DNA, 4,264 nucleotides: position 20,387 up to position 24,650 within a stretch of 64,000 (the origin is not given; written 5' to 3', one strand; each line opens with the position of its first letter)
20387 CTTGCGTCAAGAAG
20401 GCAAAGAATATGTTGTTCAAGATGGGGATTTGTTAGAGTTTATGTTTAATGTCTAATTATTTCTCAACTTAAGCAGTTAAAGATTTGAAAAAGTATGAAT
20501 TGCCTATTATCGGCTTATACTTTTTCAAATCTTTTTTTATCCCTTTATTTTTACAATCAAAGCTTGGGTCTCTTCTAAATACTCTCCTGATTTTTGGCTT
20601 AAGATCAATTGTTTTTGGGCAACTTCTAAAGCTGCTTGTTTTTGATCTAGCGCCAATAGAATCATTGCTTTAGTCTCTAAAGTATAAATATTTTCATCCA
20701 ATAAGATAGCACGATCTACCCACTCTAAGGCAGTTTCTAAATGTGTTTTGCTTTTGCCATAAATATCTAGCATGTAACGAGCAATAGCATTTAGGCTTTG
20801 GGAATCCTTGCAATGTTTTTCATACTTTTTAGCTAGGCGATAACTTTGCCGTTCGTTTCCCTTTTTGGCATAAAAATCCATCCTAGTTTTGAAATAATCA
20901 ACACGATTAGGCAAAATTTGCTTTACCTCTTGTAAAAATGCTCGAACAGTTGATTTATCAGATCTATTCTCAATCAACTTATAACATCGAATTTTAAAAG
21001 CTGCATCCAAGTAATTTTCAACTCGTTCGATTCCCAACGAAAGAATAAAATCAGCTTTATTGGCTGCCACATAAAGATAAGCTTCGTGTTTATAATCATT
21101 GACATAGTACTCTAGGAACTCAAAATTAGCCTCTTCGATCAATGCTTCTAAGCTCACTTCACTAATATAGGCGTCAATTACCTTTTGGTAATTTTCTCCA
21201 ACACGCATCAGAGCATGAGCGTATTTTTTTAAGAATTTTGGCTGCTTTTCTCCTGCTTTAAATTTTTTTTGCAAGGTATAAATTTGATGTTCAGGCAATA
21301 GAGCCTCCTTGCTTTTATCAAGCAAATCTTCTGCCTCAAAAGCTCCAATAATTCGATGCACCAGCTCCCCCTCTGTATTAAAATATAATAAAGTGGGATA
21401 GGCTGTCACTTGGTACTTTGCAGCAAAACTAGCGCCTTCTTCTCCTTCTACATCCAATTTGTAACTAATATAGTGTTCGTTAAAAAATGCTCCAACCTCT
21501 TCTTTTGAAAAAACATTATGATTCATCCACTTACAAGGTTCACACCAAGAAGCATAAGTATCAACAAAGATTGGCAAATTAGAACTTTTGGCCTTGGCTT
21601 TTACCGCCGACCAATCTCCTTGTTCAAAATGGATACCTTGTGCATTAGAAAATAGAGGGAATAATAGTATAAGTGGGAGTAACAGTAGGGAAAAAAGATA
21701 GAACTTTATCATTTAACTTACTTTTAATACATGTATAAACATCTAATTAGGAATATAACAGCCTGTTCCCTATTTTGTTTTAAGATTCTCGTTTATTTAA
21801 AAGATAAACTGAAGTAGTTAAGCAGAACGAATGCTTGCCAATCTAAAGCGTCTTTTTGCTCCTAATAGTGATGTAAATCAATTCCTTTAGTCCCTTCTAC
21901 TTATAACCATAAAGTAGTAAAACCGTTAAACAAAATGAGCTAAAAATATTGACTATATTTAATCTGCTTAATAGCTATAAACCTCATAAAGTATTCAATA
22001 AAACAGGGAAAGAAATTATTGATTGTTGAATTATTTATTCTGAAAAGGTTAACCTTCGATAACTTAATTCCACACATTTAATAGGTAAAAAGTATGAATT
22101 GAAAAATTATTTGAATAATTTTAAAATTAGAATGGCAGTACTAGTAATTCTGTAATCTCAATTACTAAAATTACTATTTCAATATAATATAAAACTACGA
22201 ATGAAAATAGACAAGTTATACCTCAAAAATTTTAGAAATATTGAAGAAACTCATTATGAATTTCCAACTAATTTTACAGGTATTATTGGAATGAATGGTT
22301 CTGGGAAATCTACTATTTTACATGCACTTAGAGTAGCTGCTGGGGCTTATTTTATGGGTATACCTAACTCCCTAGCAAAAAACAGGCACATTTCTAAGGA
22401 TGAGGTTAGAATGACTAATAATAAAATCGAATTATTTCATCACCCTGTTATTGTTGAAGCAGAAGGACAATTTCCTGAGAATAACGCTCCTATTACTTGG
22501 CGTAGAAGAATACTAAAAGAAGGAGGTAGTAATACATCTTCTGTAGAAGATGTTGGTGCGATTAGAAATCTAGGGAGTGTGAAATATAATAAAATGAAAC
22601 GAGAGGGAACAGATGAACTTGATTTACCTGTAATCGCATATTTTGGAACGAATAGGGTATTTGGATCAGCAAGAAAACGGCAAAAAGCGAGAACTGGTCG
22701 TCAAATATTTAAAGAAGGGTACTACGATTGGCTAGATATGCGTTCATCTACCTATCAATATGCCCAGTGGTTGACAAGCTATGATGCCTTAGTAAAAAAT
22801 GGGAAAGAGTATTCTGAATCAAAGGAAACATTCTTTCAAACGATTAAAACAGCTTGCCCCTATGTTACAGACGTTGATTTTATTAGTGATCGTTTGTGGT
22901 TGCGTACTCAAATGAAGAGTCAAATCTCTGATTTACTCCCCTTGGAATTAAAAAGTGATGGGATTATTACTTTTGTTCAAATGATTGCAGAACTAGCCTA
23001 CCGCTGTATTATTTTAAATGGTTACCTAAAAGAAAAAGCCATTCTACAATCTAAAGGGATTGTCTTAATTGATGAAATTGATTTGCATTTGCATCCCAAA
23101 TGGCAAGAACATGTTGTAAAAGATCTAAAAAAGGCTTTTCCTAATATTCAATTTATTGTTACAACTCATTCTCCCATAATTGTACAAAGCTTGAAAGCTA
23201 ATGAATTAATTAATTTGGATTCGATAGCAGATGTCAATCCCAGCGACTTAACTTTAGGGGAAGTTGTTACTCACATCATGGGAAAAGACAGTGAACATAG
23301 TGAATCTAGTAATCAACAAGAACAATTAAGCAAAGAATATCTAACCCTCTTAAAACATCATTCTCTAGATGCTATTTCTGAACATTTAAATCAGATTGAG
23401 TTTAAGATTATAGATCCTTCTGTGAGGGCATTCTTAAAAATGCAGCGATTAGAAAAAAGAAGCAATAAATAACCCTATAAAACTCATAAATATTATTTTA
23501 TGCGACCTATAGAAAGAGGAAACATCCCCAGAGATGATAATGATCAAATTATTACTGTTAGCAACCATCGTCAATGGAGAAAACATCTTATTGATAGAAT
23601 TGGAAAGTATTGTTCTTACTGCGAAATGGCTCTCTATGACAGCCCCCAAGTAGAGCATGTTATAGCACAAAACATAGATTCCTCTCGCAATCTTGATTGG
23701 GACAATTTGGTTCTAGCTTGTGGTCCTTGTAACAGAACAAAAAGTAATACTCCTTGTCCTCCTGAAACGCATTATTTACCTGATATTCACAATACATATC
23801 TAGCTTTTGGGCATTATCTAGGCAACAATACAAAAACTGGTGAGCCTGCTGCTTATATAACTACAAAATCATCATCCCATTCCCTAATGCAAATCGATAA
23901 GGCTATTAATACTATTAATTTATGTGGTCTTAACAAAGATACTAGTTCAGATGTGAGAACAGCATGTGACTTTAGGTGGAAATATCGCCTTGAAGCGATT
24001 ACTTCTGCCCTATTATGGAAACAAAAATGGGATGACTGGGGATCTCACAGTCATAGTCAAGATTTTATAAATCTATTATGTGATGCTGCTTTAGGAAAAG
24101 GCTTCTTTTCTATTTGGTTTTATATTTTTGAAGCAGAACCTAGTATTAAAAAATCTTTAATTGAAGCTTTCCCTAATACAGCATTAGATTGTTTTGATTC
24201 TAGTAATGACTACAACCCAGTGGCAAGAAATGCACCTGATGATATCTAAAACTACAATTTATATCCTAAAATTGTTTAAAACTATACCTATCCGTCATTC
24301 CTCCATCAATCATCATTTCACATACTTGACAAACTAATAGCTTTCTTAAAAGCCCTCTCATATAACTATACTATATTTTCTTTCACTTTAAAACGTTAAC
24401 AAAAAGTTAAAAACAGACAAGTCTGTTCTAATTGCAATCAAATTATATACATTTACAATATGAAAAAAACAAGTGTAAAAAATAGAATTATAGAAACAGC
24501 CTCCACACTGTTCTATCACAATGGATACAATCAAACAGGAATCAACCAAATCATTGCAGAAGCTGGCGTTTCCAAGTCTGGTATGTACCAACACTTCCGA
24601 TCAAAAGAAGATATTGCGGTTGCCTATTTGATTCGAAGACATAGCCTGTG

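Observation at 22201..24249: Septu-like ATPase + HNH nuclease defence cassette in an AT-rich intergenic pocket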

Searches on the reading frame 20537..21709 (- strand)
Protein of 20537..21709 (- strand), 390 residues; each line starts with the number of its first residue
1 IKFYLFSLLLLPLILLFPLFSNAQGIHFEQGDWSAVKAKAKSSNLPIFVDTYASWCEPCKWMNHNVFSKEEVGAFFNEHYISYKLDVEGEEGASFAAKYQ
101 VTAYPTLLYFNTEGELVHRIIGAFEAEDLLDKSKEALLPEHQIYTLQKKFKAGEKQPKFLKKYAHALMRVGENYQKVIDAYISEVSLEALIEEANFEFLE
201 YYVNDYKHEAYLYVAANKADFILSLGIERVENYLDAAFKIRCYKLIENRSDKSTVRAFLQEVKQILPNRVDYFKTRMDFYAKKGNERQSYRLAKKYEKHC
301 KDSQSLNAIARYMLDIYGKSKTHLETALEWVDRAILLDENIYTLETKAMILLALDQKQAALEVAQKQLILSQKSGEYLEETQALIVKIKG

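Call 12: find_related_loci(query=window:20537-21709:-, collection=genome_contigs, flank=10000)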
Query window:20537-21709:- (390 aa) in genome_contigs; peptide patterns used: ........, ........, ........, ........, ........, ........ (x = any residue, [..] = any of these).
135 stretches matched a pattern; 16 encode a relative of the query (tblastn E <= 1e-3); 16 distinct loci.
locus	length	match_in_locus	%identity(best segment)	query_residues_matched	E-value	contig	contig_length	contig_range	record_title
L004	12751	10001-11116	63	18-389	5e-168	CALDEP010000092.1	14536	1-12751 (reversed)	MAG: uncultured Aureispira sp. isolate B3_Bin_Bin_96_1 genome assembly, contig: c_000001717442, whole genome shotgun seq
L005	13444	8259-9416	58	6-390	3e-156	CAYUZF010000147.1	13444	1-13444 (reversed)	MAG TPA_asm: uncultured Aureispira sp. isolate SRP063590_co1_199 genome assembly, contig: NODE_4769_length_13444_cov_3.2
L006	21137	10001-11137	59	13-390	1e-155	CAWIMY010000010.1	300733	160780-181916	MAG: uncultured Saprospiraceae bacterium isolate MFD03250.bin.1.19 genome assembly, contig: contig_8135, whole genome sh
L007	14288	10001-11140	58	10-389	6e-154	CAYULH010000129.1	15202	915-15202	MAG TPA_asm: uncultured Aureispira sp. isolate binchicken_co405_134 genome assembly, contig: NODE_5779_length_15202_cov_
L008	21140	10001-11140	57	10-389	2e-152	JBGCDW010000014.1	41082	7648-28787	MAG: Aureispira sp. isolate SGMAG-63 contig14, whole genome shotgun sequence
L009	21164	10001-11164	58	6-390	1e-152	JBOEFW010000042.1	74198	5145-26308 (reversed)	MAG: Aureispira sp. isolate PBSAbac1 PBSA13_contig_633, whole genome shotgun sequence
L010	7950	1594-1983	36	1-130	2e-21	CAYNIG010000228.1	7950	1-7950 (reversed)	MAG TPA_asm: uncultured Saprospiraceae bacterium isolate SRP173033_co1_56 genome assembly, contig: NODE_23011_length_795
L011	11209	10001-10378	30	5-130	9e-20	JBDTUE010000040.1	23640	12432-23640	MAG: Saprospiraceae bacterium isolate cluster3_bin.37 NODE_7073_length_23640_cov_10.067373, whole genome shotgun sequenc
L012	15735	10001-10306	37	28-129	1e-19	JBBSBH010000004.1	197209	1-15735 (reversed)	MAG: Chitinophagales bacterium isolate La6_metabat2.112 La6_metabat2.112_K_1729565_L_197209_cov_59.2849, whole genome sh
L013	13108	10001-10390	32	1-130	2e-20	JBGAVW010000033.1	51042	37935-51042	MAG: Saprospiraceae bacterium isolate MAG_MBR_AS.23 MBRAS-23_NODE_33_length_51042_cov_5.828510, whole genome shotgun seq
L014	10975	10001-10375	31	5-130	1e-18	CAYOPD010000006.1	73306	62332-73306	MAG TPA_asm: uncultured Saprospiraceae bacterium isolate SRP173033_co3_146 genome assembly, contig: NODE_279_length_7330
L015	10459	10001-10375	32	7-130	2e-18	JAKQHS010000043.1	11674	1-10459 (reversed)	MAG: Bacteroidota bacterium isolate USDE_metabat.41 k141_1138501, whole genome shotgun sequence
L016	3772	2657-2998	32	24-142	4e-16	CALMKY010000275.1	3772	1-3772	MAG TPA_asm: uncultured Saprospiraceae bacterium isolate SRR1772177_bin.92_CONCOCT_v1.1_MAG genome assembly, contig: ERZ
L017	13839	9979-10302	31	23-130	5e-16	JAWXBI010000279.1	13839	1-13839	MAG: Saprospiraceae bacterium isolate MP6IB1.118 k99_1058189, whole genome shotgun sequence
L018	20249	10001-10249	35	48-130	4e-15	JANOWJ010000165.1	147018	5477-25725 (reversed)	MAG: Saprospiraceae bacterium isolate VAR_35_metabat_455 VAR_35_k141_1975135, whole genome shotgun sequence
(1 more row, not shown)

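Call 35: search_protein_families(library=pfam, proteins=[window:20537-21709:-], max_evalue=0.001)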
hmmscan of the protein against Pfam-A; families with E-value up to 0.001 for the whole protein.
window:20537-21709:- (390 aa): 4 families
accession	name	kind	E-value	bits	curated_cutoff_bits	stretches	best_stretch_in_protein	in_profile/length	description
PF13899.12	Thioredoxin_7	-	2.6e-14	53.5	27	1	32-111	5-82/83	Thioredoxin-like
PF13098.12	Thioredoxin_2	-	5e-10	40.1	27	1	40-130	1-101/104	Thioredoxin-like domain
PF00085.26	Thioredoxin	-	2e-09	37.8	23.5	1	41-132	15-100/103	Thioredoxin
PF03190.21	Thioredox_DsbH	-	3.4e-09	37.3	27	1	37-88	30-81/163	Protein of unknown function, DUF255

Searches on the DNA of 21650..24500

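Call 65: search_rna_families(source=window, start=21650, end=24500, threshold=evalue, max_evalue=1)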
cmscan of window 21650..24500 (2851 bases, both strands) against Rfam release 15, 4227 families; matches with E-value up to 1: 1.
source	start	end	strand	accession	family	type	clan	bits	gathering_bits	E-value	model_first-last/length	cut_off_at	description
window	22140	22176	-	RF03217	mir-3167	Gene; miRNA;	-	22.7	86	0.73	1-59/59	no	mir-3167 microRNA precursor family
